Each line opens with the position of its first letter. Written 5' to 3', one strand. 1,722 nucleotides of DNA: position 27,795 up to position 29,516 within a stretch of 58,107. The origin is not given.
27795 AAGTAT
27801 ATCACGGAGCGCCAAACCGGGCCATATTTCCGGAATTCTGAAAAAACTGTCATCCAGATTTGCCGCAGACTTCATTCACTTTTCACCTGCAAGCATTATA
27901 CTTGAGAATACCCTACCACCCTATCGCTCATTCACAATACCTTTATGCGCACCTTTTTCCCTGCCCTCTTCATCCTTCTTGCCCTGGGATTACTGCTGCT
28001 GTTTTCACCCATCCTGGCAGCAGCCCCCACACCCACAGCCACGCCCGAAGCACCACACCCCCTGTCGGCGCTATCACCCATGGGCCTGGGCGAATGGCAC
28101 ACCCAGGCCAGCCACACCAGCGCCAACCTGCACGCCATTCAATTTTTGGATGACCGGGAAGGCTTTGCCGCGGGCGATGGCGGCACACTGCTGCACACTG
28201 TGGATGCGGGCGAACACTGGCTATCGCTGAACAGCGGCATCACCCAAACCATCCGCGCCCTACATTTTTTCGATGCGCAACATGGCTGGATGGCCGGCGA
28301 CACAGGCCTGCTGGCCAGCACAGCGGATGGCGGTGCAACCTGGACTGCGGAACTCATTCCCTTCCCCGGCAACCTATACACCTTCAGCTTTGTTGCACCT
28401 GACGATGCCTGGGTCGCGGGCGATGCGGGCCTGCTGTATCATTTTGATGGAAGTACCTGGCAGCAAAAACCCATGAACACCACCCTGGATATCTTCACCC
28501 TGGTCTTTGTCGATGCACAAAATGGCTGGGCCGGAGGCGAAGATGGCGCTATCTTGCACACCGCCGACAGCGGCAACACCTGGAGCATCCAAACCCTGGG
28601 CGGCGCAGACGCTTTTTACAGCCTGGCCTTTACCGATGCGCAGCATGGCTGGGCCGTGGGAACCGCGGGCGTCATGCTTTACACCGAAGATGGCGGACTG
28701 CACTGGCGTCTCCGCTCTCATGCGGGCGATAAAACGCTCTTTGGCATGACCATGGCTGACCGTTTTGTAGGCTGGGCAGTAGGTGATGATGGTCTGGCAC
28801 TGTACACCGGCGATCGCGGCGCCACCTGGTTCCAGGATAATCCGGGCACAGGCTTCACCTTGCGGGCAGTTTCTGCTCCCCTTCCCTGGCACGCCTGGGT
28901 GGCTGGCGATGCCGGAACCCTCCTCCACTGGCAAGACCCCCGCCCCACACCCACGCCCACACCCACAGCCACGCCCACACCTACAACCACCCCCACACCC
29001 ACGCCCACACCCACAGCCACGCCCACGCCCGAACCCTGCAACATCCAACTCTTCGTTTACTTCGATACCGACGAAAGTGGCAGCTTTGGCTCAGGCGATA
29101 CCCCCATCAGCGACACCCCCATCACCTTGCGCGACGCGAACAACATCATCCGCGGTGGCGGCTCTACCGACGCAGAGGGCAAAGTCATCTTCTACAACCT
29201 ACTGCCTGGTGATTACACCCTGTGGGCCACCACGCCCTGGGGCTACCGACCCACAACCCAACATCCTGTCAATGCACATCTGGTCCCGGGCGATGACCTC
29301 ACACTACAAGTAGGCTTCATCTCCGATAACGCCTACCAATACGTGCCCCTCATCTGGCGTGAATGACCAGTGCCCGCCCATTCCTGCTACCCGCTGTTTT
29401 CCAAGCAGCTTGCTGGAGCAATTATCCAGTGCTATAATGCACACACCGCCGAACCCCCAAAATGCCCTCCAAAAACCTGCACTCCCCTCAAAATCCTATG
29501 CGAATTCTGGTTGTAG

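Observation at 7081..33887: Shared C-terminal [LY]-[FY]-[LV]-P-x-[LI] motif on three unrelated secreted proteins: candidate sorting or assembly signal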

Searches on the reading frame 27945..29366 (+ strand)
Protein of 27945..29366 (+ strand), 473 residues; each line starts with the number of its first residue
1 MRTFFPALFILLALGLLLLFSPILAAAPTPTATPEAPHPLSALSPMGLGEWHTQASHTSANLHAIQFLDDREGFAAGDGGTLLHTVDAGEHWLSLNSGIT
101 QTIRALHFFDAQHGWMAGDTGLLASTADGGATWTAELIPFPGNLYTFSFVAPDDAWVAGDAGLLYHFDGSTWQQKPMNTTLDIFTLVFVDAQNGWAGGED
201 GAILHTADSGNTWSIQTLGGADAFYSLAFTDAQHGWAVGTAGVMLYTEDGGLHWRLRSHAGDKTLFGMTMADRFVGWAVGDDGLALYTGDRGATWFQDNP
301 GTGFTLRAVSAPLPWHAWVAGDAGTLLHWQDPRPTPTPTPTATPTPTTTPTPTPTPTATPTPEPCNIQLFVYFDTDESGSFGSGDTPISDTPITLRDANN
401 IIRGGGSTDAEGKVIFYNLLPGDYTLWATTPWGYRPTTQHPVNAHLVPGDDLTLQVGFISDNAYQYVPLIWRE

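Call 10: search_protein_families(library=ncbifam, proteins=[window:27945-29366:+], max_evalue=1)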
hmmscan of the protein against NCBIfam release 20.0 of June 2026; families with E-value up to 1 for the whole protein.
window:27945-29366:+ (473 aa): 9 families
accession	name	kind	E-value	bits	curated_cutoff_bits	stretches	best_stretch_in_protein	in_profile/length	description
NF010237.0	PRK13684.1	equivalog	6.1e-30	104.4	326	3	48-166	34-156/334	photosynthesis system II assembly factor Ycf48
NF045728.1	glycosyl_F510_1955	equivalog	6.1e-10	38.8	175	2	169-299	81-214/246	F510_1955 family glycosylhydrolase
NF012181.0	MSCRAMM_SdrD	exception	2.4e-07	28.6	2500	1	366-453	683-770/1379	MSCRAMM family adhesin SdrD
NF052345.1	S_layer_anammox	exception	5.3e-07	27.4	1400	1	335-439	1283-1375/1596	Kustd1514 family S-layer glycoprotein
NF000535.3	MSCRAMM_SdrC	exception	0.00013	20.2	1700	1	365-461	497-592/963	MSCRAMM family adhesin SdrC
NF037973.1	metallo_SslE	exception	0.0038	14.6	3000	1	331-365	51-85/1519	lipoprotein metalloprotease SslE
NF033186.1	internalin_K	exception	0.09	11.2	1100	1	333-364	509-540/604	class 1 internalin InlK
NF033845.1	MSCRAMM_ClfB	exception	0.14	10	999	1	328-365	542-579/871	MSCRAMM family adhesin clumping factor ClfB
NF041057.1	Rcas_1661_fam_Se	equivalog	0.67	9.5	190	0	334-395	33-93/247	Rcas_1661 family thioredoxin-like (seleno)lipoprotein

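Call 11: search_protein_families(library=pfam, proteins=[window:27945-29366:+], max_evalue=0.1)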
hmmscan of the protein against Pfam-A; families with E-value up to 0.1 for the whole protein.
window:27945-29366:+ (473 aa): 7 families
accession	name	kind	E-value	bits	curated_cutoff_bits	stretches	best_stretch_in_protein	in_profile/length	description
PF14870.12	PSII_BNR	-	2.7e-28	99.6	27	4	213-296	9-95/303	Photosynthesis system II assembly factor YCF48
PF17210.9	SdrD_B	-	1.6e-09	38.4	29.7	1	370-440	6-76/112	SdrD B-like domain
PF15902.12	Sortilin-Vps10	-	0.0003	20.1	33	0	82-157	3-83/446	Sortilin, neurotensin receptor 3,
PF13620.12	CarboxypepD_reg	-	0.00033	21.4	32.3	1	385-444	11-69/82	Carboxypeptidase regulatory-like domain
PF17802.7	SpaA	-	0.0022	18.6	23.1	1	384-441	12-73/91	Prealbumin-like fold domain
PF22904.2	NOMO1-like_2nd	-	0.028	15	27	1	407-432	39-65/90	BOS complex subunit NOMO1-like, second beta sandwich domain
PF08622.16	Svf1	-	0.042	14.3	25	0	203-259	74-130/163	Svf1-like N-terminal lipocalin domain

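Call 31: find_encoding_contigs(protein=window:27945-29366:+, flank=10000, max_places=4)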
Protein window:27945-29366:+ (473 aa): no gene with exactly this product is on record in the collection.

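Call 41: find_homologous_proteins(query=window:27945-29366:+, max_evalue=0.00001)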
Query window:27945-29366:+ (473 aa): 218 proteins with E <= 0.00001 among 8000 candidates; the best 120 are listed.
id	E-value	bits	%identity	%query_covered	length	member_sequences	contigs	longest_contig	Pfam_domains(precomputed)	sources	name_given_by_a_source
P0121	2.1e-174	599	58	100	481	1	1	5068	PF17802.8,PF14870.13,PF17210.10,PF02012.27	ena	-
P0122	3.7e-109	384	61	62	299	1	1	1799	PF17802.8,PF14870.13,PF17210.10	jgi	-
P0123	1.1e-104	369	41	99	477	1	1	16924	PF14870.13,PF17210.10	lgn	-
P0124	3.2e-79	285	33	59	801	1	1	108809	PF14870.13,PF02012.27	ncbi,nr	ncbi:MAG: DUF11 domain-containing protein [Chloroflexi bacterium]|nr:DUF11 domain-containing protein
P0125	2.1e-74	269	36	59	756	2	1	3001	PF14870.13,PF02012.27,PF15902.13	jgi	jgi:photosystem II stability/assembly factor-like uncharacterized protein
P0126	5.7e-71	258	37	49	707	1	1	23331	PF14870.13,PF15902.13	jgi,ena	-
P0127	3.7e-70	255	33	58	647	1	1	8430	PF14870.13,PF02012.27,PF15902.13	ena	-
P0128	2.1e-68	249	31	56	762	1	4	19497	PF14870.13,PF02012.27,PF15902.13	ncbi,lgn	-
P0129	4.6e-66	242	34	56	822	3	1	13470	PF14870.13,PF02012.27,PF15902.13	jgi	-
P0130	2.3e-65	239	28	68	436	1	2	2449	PF14870.13,PF02012.27,PF15902.13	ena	-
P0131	2.8e-65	239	33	60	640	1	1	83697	PF14870.13,PF02012.27,PF15902.13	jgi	jgi:photosystem II stability/assembly factor-like uncharacterized protein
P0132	2.5e-64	236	28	63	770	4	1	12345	PF14870.13,PF02012.27,PF15902.13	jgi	jgi:photosystem II stability/assembly factor-like uncharacterized protein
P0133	7.0e-64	235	33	60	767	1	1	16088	PF14870.13,PF02012.27,PF15902.13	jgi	jgi:photosystem II stability/assembly factor-like uncharacterized protein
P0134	5.5e-62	228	31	59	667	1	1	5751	PF14870.13,PF02012.27,PF15902.13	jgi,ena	-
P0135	1.1e-60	224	31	61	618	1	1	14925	PF14870.13,PF15902.13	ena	-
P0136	3.6e-57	212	33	46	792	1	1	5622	PF25852.1,PF14870.13,PF02012.27,PF15902.13,PF13088.13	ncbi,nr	ncbi:MAG: hypothetical protein JW726_16210, partial [Anaerolineales bacterium]|nr:hypothetical prote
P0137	4.3e-57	212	35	66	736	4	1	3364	PF14870.13,PF02012.27,PF15902.13,PF13088.13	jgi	jgi:photosystem II stability/assembly factor-like uncharacterized protein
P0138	7.3e-57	211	31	61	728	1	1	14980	PF18962.8,PF14870.13,PF02012.27,PF15902.13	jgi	jgi:photosystem II stability/assembly factor-like uncharacterized protein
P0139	3.6e-55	206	34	58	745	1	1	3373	PF14870.13,PF02012.27,PF15902.13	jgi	jgi:photosystem II stability/assembly factor-like uncharacterized protein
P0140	3.6e-55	206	30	63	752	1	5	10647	PF14870.13,PF02012.27,PF15902.13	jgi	jgi:photosystem II stability/assembly factor-like uncharacterized protein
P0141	1.1e-54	204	34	54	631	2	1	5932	PF14870.13,PF15902.13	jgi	jgi:photosystem II stability/assembly factor-like uncharacterized protein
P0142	6.6e-54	202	31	65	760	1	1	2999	PF00404.25,PF14870.13,PF02012.27,PF15902.13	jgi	jgi:photosystem II stability/assembly factor-like uncharacterized protein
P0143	9.7e-54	201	35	49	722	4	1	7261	PF14870.13,PF02012.27,PF15902.13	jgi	jgi:photosystem II stability/assembly factor-like uncharacterized protein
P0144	3.4e-52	196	31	56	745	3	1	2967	PF14870.13,PF02012.27,PF15902.13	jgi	jgi:photosystem II stability/assembly factor-like uncharacterized protein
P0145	8.4e-52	195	36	67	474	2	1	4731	PF14870.13,PF02012.27,PF15902.13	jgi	-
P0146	9.9e-52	194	35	58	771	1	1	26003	PF14870.13,PF02012.27,PF15902.13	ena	-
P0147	1.2e-51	194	32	60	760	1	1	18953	PF00404.25,PF25852.1,PF14870.13,PF02012.27,PF15902.13,PF13088.13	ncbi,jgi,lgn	ncbi:MAG TPA: YCF48-related protein [Armatimonadota bacterium]|jgi:photosystem II stability/assembly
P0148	1.9e-51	194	34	71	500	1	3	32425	PF25852.1,PF14870.13,PF02012.27,PF15902.13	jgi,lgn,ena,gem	jgi:photosystem II stability/assembly factor-like uncharacterized protein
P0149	4.2e-51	192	35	50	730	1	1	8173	PF25852.1,PF24316.2,PF14870.13,PF02012.27,PF15902.13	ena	-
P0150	8.1e-51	191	36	58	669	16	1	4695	PF14870.13,PF02012.27,PF15902.13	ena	-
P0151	1.4e-49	187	32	68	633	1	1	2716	PF14870.13,PF02012.27,PF15902.13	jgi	jgi:photosystem II stability/assembly factor-like uncharacterized protein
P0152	9.9e-49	185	29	54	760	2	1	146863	PF14870.13,PF02012.27,PF15902.13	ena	-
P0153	1.8e-48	184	33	56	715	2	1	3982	PF14870.13,PF02012.27,PF15902.13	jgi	jgi:photosystem II stability/assembly factor-like uncharacterized protein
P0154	2.0e-48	184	32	57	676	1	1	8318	PF14870.13,PF02012.27,PF15902.13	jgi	jgi:photosystem II stability/assembly factor-like uncharacterized protein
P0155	4.6e-48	182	35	65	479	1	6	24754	PF14870.13,PF02012.27,PF15902.13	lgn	-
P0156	1.3e-47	181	31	55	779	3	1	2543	PF14870.13,PF15902.13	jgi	jgi:photosystem II stability/assembly factor-like uncharacterized protein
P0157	1.9e-47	180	33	53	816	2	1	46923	PF04389.23,PF14870.13,PF15902.13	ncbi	-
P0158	1.3e-46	178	33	48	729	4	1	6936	PF14870.13,PF02012.27,PF15902.13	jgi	jgi:photosystem II stability/assembly factor-like uncharacterized protein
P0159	1.3e-46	178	32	39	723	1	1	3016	PF14870.13,PF02012.27,PF15902.13,PF13088.13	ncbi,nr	ncbi:MAG: hypothetical protein JXN59_12250 [Anaerolineae bacterium]|nr:hypothetical protein [Anaerol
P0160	1.8e-45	174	32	43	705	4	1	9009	PF14870.13,PF02012.27,PF15902.13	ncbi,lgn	-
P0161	2.7e-45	173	32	67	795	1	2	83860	PF14870.13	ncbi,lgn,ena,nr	ncbi:MAG: hypothetical protein K8T10_05260 [Candidatus Eremiobacteraeota bacterium]|nr:hypothetical 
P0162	4.7e-45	172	31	50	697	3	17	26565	PF14870.13,PF02012.27,PF15902.13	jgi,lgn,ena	-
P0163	1.1e-44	171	30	52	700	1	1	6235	PF14870.13,PF02012.27,PF15902.13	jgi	jgi:photosystem II stability/assembly factor-like uncharacterized protein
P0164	1.2e-44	171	34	42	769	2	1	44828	PF14870.13,PF02012.27,PF15902.13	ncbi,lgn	-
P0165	1.5e-44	171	33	63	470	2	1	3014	PF14870.13,PF02012.27,PF15902.13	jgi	jgi:photosystem II stability/assembly factor-like uncharacterized protein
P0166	1.5e-44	171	30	64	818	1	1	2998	PF14870.13,PF02012.27,PF19077.7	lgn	-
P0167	3.8e-44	169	36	33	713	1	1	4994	PF24316.2,PF14870.13,PF02012.27,PF15902.13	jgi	jgi:photosystem II stability/assembly factor-like uncharacterized protein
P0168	8.8e-44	168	31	64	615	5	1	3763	PF14870.13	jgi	jgi:photosystem II stability/assembly factor-like uncharacterized protein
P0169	9.7e-44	168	29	56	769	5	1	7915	PF14870.13,PF02012.27,PF15902.13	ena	-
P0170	6.0e-43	165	29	60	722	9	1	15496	PF14870.13,PF02012.27,PF15902.13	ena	-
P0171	6.3e-43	165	29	59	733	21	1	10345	PF14870.13,PF02012.27,PF15902.13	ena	-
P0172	9.6e-43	165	29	62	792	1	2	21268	PF14870.13,PF02012.27,PF15902.13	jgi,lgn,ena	-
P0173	1.1e-42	165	32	57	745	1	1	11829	PF00801.27,PF14870.13,PF02012.27,PF15902.13,PF18911.7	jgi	jgi:photosystem II stability/assembly factor-like uncharacterized protein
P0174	1.6e-42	164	33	48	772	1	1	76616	PF14870.13,PF02012.27,PF15902.13,PF13088.13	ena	-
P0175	4.4e-42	163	30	69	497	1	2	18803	PF25852.1,PF14870.13,PF02012.27,PF15902.13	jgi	jgi:photosystem II stability/assembly factor-like uncharacterized protein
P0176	1.1e-41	161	29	62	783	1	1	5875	PF14870.13,PF02012.27,PF15902.13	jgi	jgi:photosystem II stability/assembly factor-like uncharacterized protein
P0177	1.8e-41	161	30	72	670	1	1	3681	PF14870.13,PF02012.27,PF15902.13,PF13088.13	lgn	-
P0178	2.8e-41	160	34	58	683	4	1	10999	PF14870.13,PF15902.13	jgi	jgi:photosystem II stability/assembly factor-like uncharacterized protein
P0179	3.5e-41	160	31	63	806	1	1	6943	PF14870.13,PF02012.27,PF15902.13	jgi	jgi:photosystem II stability/assembly factor-like uncharacterized protein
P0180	9.9e-41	158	32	62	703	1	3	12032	PF18962.8,PF14870.13,PF02012.27,PF15902.13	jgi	jgi:photosystem II stability/assembly factor-like uncharacterized protein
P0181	1.2e-40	158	28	57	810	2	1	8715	PF14870.13,PF15902.13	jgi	jgi:photosystem II stability/assembly factor-like uncharacterized protein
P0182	5.8e-40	156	33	56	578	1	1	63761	PF14870.13,PF02012.27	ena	-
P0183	7.5e-40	155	32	58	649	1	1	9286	PF14870.13,PF02012.27,PF15902.13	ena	-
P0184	7.9e-40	155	32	48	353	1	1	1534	PF25852.1,PF14870.13,PF02012.27,PF15902.13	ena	-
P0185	9.9e-40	155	35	50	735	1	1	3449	PF25852.1,PF14870.13,PF02012.27,PF15902.13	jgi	jgi:photosystem II stability/assembly factor-like uncharacterized protein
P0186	5.3e-39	152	32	47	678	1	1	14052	PF14870.13,PF02012.27,PF15902.13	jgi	jgi:photosystem II stability/assembly factor-like uncharacterized protein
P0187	5.7e-39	152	30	63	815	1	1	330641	PF13229.13,PF14870.13,PF22842.4,PF02012.27,PF15902.13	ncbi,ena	-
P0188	2.1e-38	150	30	52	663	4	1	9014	PF14870.13,PF02012.27,PF15902.13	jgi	jgi:photosystem II stability/assembly factor-like uncharacterized protein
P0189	2.8e-38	150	33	55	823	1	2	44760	PF04126.19,PF14870.13,PF15902.13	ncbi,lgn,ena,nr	ncbi:MAG: hypothetical protein K8T10_18970 [Candidatus Eremiobacteraeota bacterium]|nr:hypothetical 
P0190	8.3e-38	149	34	53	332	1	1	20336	PF25852.1,PF14870.13,PF02012.27,PF15902.13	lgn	-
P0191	3.1e-37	147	34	57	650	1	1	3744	PF14870.13,PF02012.27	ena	-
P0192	3.5e-37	146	29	56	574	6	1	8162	PF14870.13,PF02012.27,PF15902.13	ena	-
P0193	4.3e-37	146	33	60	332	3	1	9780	PF14870.13,PF15902.13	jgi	jgi:photosystem II stability/assembly factor-like uncharacterized protein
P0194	1.3e-36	145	33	64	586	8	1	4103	PF14870.13,PF15902.13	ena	-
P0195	2.1e-36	144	32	65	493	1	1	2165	PF25852.1,PF14870.13,PF15902.13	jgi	jgi:photosystem II stability/assembly factor-like uncharacterized protein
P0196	5.9e-36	142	30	68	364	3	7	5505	PF14870.13,PF13810.13,PF02012.27,PF15902.13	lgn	-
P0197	5.9e-36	142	34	49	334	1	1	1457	PF14870.13,PF02012.27,PF15902.13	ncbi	-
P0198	1.1e-35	142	34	49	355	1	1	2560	PF14870.13,PF02012.27,PF15902.13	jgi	jgi:photosystem II stability/assembly factor-like uncharacterized protein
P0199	3.1e-35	140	32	59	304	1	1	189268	PF14870.13,PF02012.27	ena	-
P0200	4.5e-35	139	28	56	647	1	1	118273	PF14870.13,PF02012.27,PF15902.13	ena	-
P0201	7.7e-35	139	31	49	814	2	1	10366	PF14870.13,PF02012.27,PF15902.13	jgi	jgi:photosystem II stability/assembly factor-like uncharacterized protein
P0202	8.1e-35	139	34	50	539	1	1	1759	PF14870.13,PF02012.27,PF15902.13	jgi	jgi:photosystem II stability/assembly factor-like uncharacterized protein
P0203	2.5e-34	137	29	61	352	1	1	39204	PF14870.13,PF15902.13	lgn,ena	-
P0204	7.1e-34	136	32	53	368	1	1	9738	PF14870.13,PF02012.27,PF15902.13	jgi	jgi:photosystem II stability/assembly factor-like uncharacterized protein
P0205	1.7e-33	134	34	48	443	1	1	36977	PF14870.13,PF02012.27,PF15902.13,PF13088.13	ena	-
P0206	2.9e-33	134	32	59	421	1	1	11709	PF14870.13,PF22359.3,PF02368.25,PF02012.27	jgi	jgi:photosystem II stability/assembly factor-like uncharacterized protein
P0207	3.8e-33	133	29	58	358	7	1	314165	PF14870.13,PF02012.27,PF15902.13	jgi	jgi:photosystem II stability/assembly factor-like uncharacterized protein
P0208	5.1e-33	133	29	58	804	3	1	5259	PF18998.7,PF14870.13,PF02012.27,PF15902.13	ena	-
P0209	9.1e-33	132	30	59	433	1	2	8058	PF14870.13,PF02012.27,PF15902.13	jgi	jgi:photosystem II stability/assembly factor-like uncharacterized protein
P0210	1.0e-32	132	31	57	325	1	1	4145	PF25852.1,PF14870.13,PF02012.27,PF15902.13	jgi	jgi:photosystem II stability/assembly factor-like uncharacterized protein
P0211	1.1e-32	132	29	51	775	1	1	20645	PF14870.13,PF15902.13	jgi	jgi:photosystem II stability/assembly factor-like uncharacterized protein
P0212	1.2e-32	131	32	59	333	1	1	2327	PF25852.1,PF14870.13,PF02012.27,PF15902.13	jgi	jgi:photosystem II stability/assembly factor-like uncharacterized protein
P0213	1.3e-32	131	29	51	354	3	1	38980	PF14870.13,PF02012.27,PF15902.13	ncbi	-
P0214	1.3e-32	131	33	59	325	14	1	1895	PF25852.1,PF14870.13,PF02012.27,PF15902.13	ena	-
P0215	1.7e-32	131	31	52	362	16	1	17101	PF14870.13,PF02012.27,PF15902.13,PF13088.13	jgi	jgi:photosystem II stability/assembly factor-like uncharacterized protein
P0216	1.7e-32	131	34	56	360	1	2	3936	PF14870.13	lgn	-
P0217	1.9e-32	131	37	49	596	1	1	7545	PF14870.13,PF02012.27,PF15902.13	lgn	-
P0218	2.4e-32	131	31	57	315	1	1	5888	PF25852.1,PF14870.13,PF02012.27,PF15902.13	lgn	-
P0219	2.4e-32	130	30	58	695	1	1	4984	PF14870.13,PF02012.27,PF15902.13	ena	-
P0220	3.0e-32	130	32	47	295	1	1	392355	PF14870.13,PF02012.27,PF15902.13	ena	-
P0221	3.7e-32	130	33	51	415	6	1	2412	PF14870.13,PF02368.25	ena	-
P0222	7.7e-32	129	27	57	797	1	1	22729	PF14870.13,PF02012.27,PF15902.13,PF13088.13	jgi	jgi:photosystem II stability/assembly factor-like uncharacterized protein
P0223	7.7e-32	129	33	57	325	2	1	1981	PF25852.1,PF14870.13,PF02012.27,PF15902.13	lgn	-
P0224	8.0e-32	129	30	59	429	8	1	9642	PF14870.13,PF02012.27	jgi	jgi:photosystem II stability/assembly factor-like uncharacterized protein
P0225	1.3e-31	128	31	59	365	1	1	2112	PF14870.13,PF02012.27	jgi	-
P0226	1.3e-31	128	32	57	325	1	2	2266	PF25852.1,PF14870.13,PF02012.27,PF15902.13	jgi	jgi:photosystem II stability/assembly factor-like uncharacterized protein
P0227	1.6e-31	128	30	64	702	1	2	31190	PF06452.17,PF14870.13,PF13620.13,PF17210.10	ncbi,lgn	-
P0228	4.7e-31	126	32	57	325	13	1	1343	PF25852.1,PF14870.13,PF02012.27,PF15902.13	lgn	-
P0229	9.0e-31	125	35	54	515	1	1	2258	PF14870.13,PF02012.27,PF00041.28,PF15902.13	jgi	jgi:photosystem II stability/assembly factor-like uncharacterized protein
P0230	1.8e-30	124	35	51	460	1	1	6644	PF14870.13,PF15902.13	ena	-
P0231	3.5e-30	123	32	59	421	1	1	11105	PF14870.13,PF02012.27,PF15902.13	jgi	jgi:photosystem II stability/assembly factor-like uncharacterized protein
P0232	8.4e-29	119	41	43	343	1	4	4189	PF25852.1,PF14870.13,PF02012.27,PF15902.13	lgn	-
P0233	1.0e-28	119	27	68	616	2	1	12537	PF14870.13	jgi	jgi:photosystem II stability/assembly factor-like uncharacterized protein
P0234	1.4e-28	118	30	49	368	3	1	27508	PF14870.13,PF02012.27,PF15902.13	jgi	jgi:photosystem II stability/assembly factor-like uncharacterized protein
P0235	1.7e-28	118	35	47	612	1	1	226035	PF06452.17,PF14870.13,PF17210.10,PF02012.27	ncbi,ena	-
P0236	2.1e-28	117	29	56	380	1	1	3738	PF14870.13,PF02012.27,PF15902.13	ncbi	-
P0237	2.3e-28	117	32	63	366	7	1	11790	PF14870.13,PF02012.27,PF15902.13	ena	-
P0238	2.4e-28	117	31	61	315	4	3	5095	PF25852.1,PF14870.13,PF02012.27,PF15902.13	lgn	-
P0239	2.9e-28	117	27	52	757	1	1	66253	PF18962.8,PF14870.13,PF02012.27,PF15902.13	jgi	jgi:photosystem II stability/assembly factor-like uncharacterized protein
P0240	1.0e-27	115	30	46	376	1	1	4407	PF14870.13,PF02012.27,PF15902.13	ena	-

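Call 57: find_encoding_contigs(protein=P0235, flank=10000, max_places=2)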
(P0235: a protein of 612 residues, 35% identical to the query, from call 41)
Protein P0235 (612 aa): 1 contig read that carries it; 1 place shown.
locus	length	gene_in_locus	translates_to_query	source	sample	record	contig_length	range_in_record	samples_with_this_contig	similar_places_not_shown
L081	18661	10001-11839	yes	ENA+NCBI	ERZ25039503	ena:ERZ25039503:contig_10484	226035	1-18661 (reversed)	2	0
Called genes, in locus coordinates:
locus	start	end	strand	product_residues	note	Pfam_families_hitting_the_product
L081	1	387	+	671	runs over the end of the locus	PF01073:3Beta_HSD, PF01370:Epimerase, PF02719:Polysacc_synt_2 (weak), PF04321:RmlD_sub_bind, PF07993:NAD_binding_4 (faint), PF16363:GDP_Man_Dehyd, PF01370:Epimerase, PF16363:GDP_Man_Dehyd, +1 more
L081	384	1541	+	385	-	PF13477:Glyco_trans_4_2 (weak), PF20706:GT4-conflict (faint), PF13439:Glyco_transf_4, PF13579:Glyco_trans_4_4, PF00534:Glycos_transf_1, PF13692:Glyco_trans_1_4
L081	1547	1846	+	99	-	-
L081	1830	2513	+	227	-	PF08843:AbiEii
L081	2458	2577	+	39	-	-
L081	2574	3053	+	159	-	PF13489:Methyltransf_23, PF01209:Ubie_methyltran, PF03141:Methyltransf_29, PF13847:Methyltransf_31, PF08241:Methyltransf_11, PF08242:Methyltransf_12, PF13649:Methyltransf_25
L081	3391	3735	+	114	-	-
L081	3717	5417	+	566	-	PF09586:YfhO (faint)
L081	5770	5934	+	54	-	-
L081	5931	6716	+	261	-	PF13489:Methyltransf_23, PF01209:Ubie_methyltran, PF03141:Methyltransf_29, PF08241:Methyltransf_11, PF08242:Methyltransf_12, PF13649:Methyltransf_25, PF13847:Methyltransf_31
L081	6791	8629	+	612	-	PF06439:3keto-disac_hyd (faint), PF13385:Laminin_G_3 (faint), PF07705:CARDB (faint)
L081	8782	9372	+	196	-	-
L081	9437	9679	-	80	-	-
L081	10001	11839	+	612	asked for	PF02012:BNR (faint), PF14870:PSII_BNR, PF06452:CBM9_1, PF17210:SdrD_B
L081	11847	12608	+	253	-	-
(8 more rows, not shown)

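Call 58: find_encoding_contigs(protein=P0152, flank=10000, max_places=2)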
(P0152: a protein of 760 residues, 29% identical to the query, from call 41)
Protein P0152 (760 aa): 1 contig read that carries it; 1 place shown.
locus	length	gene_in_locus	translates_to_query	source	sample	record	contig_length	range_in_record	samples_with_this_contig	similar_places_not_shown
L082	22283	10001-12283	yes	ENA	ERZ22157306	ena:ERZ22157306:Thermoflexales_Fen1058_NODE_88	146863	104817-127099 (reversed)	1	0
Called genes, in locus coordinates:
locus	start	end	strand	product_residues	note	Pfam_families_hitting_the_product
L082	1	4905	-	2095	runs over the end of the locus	PF13517:FG-GAP_3, PF01839:FG-GAP (weak), PF13517:FG-GAP_3, PF00354:Pentaxin, PF13385:Laminin_G_3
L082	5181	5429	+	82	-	-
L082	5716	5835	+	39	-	-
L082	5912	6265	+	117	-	-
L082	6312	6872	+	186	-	-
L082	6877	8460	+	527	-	PF14870:PSII_BNR (faint), PF02012:BNR (faint), PF25852:DUF6242_C, PF15902:Sortilin-Vps10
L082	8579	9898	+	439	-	PF01011:PQQ (faint), PF13360:PQQ_2, PF13570:Beta-prop_ACSF4 (faint), PF13360:PQQ_2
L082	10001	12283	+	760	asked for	PF14870:PSII_BNR (weak), PF02012:BNR (faint), PF14870:PSII_BNR, PF15902:Sortilin-Vps10 (faint), PF14870:PSII_BNR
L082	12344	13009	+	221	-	PF10754:DUF2569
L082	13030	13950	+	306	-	PF16656:Pur_ac_phosph_N (faint), PF00041:fn3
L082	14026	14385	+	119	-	PF11750:DUF3307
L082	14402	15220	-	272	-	PF00027:cNMP_binding, PF13545:HTH_Crp_2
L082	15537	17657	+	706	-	-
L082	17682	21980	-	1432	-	PF00211:Guanylate_cyc, PF13191:AAA_16, PF13176:TPR_7 (faint), PF13181:TPR_8 (faint), PF13374:TPR_10 (faint), PF14938:SNAP (faint), PF00515:TPR_1 (faint), PF13424:TPR_12, +2 more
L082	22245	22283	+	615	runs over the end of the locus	-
